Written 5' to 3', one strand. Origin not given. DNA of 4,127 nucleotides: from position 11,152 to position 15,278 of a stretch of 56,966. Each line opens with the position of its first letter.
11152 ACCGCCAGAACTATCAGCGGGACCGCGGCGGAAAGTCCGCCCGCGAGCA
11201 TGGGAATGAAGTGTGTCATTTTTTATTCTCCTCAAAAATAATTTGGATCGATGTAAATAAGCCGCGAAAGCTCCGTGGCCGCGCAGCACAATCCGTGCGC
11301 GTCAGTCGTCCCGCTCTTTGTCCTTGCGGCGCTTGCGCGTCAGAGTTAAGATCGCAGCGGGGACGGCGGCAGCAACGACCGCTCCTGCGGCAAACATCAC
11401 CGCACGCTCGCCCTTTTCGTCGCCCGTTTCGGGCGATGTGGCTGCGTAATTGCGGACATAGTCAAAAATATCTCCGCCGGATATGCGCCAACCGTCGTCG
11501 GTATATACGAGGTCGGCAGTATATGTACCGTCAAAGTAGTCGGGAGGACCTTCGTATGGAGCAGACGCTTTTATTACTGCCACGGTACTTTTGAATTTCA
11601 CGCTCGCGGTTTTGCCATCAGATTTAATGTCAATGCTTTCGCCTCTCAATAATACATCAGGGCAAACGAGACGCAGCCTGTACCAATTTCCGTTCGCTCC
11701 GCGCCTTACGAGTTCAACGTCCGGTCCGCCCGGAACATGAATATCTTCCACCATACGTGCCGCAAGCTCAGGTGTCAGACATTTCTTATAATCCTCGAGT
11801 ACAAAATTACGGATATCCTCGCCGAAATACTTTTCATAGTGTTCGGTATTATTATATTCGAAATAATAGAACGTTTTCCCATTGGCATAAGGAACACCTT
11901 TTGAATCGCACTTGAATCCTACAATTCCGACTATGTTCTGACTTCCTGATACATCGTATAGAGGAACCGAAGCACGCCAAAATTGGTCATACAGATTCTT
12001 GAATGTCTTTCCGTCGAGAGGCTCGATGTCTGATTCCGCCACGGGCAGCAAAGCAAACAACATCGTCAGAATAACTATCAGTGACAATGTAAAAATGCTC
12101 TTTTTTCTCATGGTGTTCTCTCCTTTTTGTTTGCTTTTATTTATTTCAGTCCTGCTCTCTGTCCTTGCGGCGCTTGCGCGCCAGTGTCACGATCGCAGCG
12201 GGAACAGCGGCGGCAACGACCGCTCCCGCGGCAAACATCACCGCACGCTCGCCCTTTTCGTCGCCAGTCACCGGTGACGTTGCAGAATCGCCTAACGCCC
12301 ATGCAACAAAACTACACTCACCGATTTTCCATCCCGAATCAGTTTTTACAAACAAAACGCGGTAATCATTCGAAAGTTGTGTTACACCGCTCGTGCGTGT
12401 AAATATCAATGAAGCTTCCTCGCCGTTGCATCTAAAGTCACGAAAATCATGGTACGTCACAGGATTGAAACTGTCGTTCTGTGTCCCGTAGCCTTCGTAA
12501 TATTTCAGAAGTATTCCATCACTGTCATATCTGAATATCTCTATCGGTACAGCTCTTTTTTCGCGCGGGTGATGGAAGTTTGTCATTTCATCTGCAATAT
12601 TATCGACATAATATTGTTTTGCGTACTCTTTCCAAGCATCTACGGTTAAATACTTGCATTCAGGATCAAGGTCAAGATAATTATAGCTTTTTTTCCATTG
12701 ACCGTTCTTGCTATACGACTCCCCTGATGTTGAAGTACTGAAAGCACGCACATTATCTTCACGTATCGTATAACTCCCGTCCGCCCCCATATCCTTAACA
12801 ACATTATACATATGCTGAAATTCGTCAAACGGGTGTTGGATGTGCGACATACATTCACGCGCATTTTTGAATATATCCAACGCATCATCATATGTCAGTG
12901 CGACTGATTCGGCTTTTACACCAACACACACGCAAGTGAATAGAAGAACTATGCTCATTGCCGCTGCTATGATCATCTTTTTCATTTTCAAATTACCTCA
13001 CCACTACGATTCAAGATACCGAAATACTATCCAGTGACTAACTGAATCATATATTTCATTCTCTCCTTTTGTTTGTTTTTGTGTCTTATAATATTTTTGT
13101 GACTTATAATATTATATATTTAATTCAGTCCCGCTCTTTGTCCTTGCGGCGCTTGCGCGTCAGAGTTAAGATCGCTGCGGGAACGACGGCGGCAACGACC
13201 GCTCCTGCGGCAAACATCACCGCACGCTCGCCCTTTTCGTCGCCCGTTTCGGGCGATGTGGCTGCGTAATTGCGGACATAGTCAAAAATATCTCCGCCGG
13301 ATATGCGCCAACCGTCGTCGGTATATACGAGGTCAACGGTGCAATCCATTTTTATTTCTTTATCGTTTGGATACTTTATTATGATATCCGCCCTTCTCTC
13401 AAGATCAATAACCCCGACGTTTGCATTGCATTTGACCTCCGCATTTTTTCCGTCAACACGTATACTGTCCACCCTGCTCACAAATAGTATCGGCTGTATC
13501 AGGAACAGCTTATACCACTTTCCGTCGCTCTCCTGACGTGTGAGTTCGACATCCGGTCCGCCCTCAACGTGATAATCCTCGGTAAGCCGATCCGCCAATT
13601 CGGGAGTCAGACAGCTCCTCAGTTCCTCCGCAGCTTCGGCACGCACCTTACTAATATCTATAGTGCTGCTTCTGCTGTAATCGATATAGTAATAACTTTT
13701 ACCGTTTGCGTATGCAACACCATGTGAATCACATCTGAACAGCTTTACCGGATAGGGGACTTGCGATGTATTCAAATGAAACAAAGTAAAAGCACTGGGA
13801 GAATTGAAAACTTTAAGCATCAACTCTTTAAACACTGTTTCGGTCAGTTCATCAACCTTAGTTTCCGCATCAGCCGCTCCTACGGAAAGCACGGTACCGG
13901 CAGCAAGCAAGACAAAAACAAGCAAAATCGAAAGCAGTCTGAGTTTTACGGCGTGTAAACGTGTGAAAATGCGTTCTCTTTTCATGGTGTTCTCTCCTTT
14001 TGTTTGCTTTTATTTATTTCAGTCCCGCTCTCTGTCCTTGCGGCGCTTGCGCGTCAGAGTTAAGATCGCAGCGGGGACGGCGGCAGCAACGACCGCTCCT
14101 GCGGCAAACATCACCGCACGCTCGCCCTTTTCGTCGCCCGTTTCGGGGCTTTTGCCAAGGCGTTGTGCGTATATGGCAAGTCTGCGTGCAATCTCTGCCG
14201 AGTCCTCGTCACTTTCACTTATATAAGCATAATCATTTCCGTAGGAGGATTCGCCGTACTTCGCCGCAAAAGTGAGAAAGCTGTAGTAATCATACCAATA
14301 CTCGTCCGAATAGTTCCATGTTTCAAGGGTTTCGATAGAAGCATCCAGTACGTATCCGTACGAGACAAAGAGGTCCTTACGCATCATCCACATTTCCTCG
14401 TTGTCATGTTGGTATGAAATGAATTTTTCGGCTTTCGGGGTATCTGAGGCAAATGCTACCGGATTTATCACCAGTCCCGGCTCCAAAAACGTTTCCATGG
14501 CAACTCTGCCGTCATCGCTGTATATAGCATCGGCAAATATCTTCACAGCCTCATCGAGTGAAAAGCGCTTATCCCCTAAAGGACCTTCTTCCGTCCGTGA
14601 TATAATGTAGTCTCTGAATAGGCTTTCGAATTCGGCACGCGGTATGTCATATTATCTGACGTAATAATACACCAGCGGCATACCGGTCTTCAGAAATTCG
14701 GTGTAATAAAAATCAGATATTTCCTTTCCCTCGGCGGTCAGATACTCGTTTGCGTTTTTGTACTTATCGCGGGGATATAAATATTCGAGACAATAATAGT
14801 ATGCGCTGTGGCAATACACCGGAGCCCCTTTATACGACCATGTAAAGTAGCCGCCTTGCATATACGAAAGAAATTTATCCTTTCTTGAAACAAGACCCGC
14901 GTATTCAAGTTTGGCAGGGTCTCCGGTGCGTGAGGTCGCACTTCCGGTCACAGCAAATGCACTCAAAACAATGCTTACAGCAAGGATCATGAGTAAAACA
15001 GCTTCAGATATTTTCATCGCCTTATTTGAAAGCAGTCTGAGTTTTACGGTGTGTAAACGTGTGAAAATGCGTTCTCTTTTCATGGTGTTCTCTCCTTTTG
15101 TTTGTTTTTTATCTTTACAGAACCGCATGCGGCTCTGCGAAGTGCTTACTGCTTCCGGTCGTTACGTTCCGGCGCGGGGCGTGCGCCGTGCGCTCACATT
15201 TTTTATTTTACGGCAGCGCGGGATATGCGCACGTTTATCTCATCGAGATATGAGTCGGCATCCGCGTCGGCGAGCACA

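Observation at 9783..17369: NfeD-flotillin operon carrying an internal array of (S/P)PxTG cell-wall-anchored protein genes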

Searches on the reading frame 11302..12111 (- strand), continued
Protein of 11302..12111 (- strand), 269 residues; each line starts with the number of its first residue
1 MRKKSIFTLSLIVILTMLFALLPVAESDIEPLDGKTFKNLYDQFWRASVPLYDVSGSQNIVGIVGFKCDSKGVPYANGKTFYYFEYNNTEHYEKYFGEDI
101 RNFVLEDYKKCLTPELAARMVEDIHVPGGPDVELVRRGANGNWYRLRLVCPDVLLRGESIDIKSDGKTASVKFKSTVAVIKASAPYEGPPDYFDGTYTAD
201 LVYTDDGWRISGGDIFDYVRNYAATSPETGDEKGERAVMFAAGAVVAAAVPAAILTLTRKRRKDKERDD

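Call 72: search_protein_families(library=pfam, proteins=[P0176, P0183, P0212, P0190, P0174, P0187, P0226], max_evalue=0.01)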
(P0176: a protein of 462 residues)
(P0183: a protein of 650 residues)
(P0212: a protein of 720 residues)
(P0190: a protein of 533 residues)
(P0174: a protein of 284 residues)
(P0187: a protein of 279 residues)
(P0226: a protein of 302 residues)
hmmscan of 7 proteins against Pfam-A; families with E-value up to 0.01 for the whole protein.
P0176 (462 aa): 2 families
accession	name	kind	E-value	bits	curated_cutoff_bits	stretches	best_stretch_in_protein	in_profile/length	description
PF16800.11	Endopep_inhib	-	1.4e-06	28.8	29.9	0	27-73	3-48/150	IseA DL-endopeptidase inhibitor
PF13577.12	SnoaL_4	-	0.0035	17.8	24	0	153-196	76-123/126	SnoaL-like domain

P0183 (650 aa): 1 family
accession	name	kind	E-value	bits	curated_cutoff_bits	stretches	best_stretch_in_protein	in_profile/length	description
PF16800.11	Endopep_inhib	-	9.6e-05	22.8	29.9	0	473-580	45-146/150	IseA DL-endopeptidase inhibitor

P0212 (720 aa): 0 families

P0190 (533 aa): 0 families

P0174 (284 aa): 0 families

P0187 (279 aa): 0 families

P0226 (302 aa): 0 families
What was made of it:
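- Remote relatives give sub-threshold hits to PF16800, the IseA DL-endopeptidase inhibitor (1.4e-6 and 9.6e-5; call 72).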

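Call 73: search_solved_structures(query=A3, max_evalue=10, show_alignments=2)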
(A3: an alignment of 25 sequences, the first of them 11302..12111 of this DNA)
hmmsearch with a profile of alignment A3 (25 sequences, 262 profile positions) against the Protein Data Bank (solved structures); distinct sequences matched with E-value up to 10: 6.
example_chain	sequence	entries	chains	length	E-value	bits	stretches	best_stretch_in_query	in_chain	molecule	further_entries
7qof_l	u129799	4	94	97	0.44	13.2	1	203-251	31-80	Head fiber dimer protein gp29 | Head fiber trimer protein gp21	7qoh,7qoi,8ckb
3mwr_A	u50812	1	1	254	0.68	12.5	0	65-107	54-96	Ribonuclease pancreatic, LINKER, Ribonuclease pancreatic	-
3mx8_A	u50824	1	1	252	0.69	12.5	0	65-107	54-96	Ribonuclease pancreatic, LINKER, Ribonuclease pancreatic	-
3mwq_A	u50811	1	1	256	0.71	12.5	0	65-107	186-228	Ribonuclease pancreatic, LINKER, Ribonuclease pancreatic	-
3rsk_A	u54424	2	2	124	0.8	12.3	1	63-107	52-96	RIBONUCLEASE A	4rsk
8r5v_A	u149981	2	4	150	1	12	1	11-107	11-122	Ribonuclease pancreatic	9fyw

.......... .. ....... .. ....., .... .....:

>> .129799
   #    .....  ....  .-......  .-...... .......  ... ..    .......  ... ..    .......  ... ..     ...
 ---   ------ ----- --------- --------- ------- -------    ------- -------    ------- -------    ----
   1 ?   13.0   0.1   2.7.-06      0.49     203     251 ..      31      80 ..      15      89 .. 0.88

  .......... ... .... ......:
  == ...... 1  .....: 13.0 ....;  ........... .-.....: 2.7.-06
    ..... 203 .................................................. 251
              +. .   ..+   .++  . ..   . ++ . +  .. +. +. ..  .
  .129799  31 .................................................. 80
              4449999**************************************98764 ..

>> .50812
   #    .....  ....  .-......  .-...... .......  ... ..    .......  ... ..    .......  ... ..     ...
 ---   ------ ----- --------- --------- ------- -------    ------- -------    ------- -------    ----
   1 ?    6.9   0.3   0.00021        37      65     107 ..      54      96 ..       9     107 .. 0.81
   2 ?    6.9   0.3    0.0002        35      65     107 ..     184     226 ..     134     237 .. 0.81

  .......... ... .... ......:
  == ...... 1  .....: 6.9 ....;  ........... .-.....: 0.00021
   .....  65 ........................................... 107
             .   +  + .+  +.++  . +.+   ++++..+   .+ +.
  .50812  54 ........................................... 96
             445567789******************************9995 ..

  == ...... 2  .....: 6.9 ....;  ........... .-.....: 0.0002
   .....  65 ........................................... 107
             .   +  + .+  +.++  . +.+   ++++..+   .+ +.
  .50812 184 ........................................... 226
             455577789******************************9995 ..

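Call 74: search_protein_families(library=pfam, alignment_id=A3, max_evalue=1)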
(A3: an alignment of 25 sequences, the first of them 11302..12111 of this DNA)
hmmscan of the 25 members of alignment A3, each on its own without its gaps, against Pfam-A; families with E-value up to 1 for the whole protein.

A. member 1, window:11302-12111:- (269 aa): 1 family
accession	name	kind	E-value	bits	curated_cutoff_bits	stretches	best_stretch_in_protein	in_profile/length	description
PF13577.12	SnoaL_4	-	7.1e-05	23.2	24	1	159-211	75-123/126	SnoaL-like domain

B. families by the number of members that match (of 25 scanned): 11 families
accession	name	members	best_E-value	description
PF13577.12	SnoaL_4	13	1.1e-05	SnoaL-like domain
PF09716.15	ETRAMP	2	0.08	Malarial early transcribed membrane protein (ETRAMP)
PF02532.19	PsbI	2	0.43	Photosystem II reaction centre I protein (PSII 4.8 kDa protein)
PF00938.23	Lipoprotein_3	1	0.034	Lipoprotein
PF13800.11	Sigma_reg_N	1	0.072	Sigma factor regulator N-terminal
PF08139.17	LPAM_1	1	0.13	Prokaryotic membrane lipoprotein lipid attachment site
PF16800.11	Endopep_inhib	1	0.13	IseA DL-endopeptidase inhibitor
PF00812.23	Ephrin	1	0.2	Ephrin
PF11650.14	P22_Tail-4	1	0.2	P22 tail accessory factor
PF21823.1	MUCL1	1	0.35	Mucin-like protein 1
PF13755.11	Sensor_TM1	1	0.45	Sensor N-terminal transmembrane domain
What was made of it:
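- The IseA link is weak: 1 of 25 close members at E 0.13 (call 74), and no PDB sequence hit (call 73).
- Tried and rejected: The profile gave no PDB hit (calls 72-74).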

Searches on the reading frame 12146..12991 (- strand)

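Call 3: search_protein_families(library=pfam, proteins=[window:12146-12991:-], max_evalue=0.1)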
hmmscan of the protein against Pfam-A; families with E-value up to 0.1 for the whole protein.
window:12146-12991:- (281 aa): 2 families
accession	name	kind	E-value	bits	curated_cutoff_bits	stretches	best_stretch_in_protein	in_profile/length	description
PF14583.12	Pectate_lyase22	-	0.025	13.7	30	1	34-119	91-175/386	Oligogalacturonate lyase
PF23778.1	Phage_holin_2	-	0.048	14.3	32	1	228-279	39-91/92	Putative phage holin family 2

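Call 8: search_protein_families(library=ncbifam, proteins=[window:12146-12991:-], max_evalue=0.1)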
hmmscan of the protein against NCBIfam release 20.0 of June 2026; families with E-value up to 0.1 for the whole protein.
window:12146-12991:- (281 aa): 1 family
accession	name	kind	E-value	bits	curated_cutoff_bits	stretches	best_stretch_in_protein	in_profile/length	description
NF058588.1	NdoPepInhIseA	equivalog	0.036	14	200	0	3-47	1-45/181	DL-endopeptidase inhibitor IseA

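Call 65: search_protein_families(library=padloc, proteins=[window:12146-12985:-], max_evalue=0.01)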
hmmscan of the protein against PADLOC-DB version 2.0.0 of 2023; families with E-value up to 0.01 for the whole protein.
window:12146-12985:- (279 aa): 0 families

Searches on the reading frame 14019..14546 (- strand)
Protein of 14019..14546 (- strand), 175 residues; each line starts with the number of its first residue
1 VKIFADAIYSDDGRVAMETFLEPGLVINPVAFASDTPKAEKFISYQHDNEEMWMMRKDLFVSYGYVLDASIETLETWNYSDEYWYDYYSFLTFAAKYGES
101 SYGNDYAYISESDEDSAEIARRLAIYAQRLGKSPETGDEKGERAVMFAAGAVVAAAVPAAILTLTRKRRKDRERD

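Call 3: search_protein_families(library=pfam, proteins=[window:14019-14546:-], max_evalue=0.1)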
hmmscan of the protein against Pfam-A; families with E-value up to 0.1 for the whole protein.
window:14019-14546:- (175 aa): 0 families

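Call 8: search_protein_families(library=ncbifam, proteins=[window:14019-14546:-], max_evalue=0.1)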
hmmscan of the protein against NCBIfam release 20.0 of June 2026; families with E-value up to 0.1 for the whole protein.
window:14019-14546:- (175 aa): 0 families

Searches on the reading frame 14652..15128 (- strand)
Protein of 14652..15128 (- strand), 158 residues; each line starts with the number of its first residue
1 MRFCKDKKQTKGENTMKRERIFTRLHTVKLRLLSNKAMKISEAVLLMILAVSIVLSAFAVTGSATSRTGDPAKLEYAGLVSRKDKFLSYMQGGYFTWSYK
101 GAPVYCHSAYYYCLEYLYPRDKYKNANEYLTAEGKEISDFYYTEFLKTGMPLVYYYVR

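Call 3: search_protein_families(library=pfam, proteins=[window:14652-15128:-], max_evalue=0.1)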
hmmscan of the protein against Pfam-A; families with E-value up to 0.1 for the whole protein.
window:14652-15128:- (158 aa): 1 family
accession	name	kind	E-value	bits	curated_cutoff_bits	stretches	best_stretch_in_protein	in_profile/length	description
PF13795.12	HupE_UreJ_2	-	0.052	13.7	24.5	1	21-69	40-88/156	HupE / UreJ protein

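Call 8: search_protein_families(library=ncbifam, proteins=[window:14652-15128:-], max_evalue=0.1)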
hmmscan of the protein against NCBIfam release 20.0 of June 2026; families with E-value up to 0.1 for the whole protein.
window:14652-15128:- (158 aa): 0 families

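Call 75: list_cluster_members(proteins=[window:14655-15083:-, window:9786-11219:-, window:8801-9712:+])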
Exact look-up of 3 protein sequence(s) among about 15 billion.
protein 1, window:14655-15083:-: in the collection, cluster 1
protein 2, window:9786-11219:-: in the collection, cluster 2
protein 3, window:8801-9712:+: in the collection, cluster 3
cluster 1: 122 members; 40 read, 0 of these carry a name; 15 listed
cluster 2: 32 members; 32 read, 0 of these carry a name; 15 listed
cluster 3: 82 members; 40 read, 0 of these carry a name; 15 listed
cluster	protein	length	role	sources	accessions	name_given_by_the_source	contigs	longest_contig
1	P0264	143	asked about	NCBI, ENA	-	-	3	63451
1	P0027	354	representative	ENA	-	-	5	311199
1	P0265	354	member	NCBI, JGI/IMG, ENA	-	-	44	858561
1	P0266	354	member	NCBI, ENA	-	-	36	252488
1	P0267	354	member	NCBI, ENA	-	-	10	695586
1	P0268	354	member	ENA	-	-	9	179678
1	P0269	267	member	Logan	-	-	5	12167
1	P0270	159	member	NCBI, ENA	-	-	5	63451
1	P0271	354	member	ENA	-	-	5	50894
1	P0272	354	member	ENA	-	-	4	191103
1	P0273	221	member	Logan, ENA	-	-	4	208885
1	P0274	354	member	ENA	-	-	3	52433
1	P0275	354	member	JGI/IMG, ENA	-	-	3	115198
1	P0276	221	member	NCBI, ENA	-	-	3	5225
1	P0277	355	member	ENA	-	-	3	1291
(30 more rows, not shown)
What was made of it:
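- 14019..15083 (-): Cassette 4: allele of a 354-aa secreted SPETG-tailed protein, inactivated by an in-frame TAA at 14654-14652 (K144*). The truncated 143-aa product is on record in 3 contigs, and other truncated alleles exist (call 75).
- Checked: The exact truncated product is on record in 3 contigs (call 75).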
